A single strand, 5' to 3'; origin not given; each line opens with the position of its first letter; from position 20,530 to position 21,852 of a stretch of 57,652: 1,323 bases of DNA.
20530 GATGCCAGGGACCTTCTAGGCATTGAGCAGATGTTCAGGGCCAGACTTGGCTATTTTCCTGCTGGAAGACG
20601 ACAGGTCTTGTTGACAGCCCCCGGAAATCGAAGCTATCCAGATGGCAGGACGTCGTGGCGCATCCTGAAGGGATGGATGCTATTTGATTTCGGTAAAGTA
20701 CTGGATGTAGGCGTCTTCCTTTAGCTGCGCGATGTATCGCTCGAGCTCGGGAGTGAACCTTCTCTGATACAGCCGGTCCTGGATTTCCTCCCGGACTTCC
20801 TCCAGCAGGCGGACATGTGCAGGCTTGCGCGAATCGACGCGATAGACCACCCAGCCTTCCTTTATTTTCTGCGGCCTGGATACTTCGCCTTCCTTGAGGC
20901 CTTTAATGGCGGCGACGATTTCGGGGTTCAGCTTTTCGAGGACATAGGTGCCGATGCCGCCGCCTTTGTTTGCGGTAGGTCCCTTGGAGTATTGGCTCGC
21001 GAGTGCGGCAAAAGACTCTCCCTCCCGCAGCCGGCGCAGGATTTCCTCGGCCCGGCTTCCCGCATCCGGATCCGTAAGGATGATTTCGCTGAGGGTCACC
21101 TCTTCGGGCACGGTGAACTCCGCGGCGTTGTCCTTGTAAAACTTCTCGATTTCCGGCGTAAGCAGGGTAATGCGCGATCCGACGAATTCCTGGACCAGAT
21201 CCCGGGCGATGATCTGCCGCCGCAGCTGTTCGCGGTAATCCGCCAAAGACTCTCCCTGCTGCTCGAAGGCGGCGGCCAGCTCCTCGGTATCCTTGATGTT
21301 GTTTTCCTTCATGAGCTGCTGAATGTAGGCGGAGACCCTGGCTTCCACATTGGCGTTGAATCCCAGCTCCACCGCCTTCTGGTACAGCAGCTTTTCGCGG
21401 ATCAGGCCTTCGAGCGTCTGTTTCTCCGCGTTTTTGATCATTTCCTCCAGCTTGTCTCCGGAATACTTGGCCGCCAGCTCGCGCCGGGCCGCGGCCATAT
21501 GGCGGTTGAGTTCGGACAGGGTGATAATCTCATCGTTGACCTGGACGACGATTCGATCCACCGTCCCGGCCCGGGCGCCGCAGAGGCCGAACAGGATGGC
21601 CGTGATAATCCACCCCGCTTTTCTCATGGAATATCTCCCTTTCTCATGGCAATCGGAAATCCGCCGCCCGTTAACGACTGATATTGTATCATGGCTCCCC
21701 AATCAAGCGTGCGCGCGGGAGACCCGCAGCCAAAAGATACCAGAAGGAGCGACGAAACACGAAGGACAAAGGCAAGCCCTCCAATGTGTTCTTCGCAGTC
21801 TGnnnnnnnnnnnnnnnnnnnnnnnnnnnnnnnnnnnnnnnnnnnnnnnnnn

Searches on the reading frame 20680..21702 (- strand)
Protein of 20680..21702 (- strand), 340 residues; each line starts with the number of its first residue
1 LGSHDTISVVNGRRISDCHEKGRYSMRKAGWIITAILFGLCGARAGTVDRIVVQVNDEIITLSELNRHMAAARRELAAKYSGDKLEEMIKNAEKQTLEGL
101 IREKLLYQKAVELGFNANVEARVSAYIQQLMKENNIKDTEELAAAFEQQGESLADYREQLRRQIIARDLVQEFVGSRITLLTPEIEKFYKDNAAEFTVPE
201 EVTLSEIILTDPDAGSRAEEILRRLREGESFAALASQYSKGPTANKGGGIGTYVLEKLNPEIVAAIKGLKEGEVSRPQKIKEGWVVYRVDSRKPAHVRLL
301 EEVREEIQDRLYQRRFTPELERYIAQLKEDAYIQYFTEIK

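Call 15: search_protein_families(library=pfam, proteins=[window:20680-21702:-], max_evalue=0.00001)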
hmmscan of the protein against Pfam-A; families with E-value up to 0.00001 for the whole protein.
window:20680-21702:- (340 aa): 6 families
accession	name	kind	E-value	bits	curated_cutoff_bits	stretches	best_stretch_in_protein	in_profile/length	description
PF13145.12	Rotamase_2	-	1.6e-19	71.3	27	1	184-305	5-121/121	PPIC-type PPIASE domain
PF00639.27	Rotamase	-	7.3e-16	59.4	21.7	1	212-290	16-96/97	PPIC-type PPIASE domain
PF13624.11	SurA_N_3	-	1.2e-14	54.9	27.2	1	33-169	23-161/162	SurA-like N-terminal domain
PF09312.16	SurA_N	-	1.8e-13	51.1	30.8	1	48-167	1-115/118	SurA N-terminal domain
PF13616.12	Rotamase_3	-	1.2e-11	45.7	22.5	1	211-291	33-114/116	PPIC-type PPIASE domain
PF13623.11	SurA_N_2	-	4.2e-09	36.8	28.5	1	37-133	28-122/145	SurA-like N-terminal domain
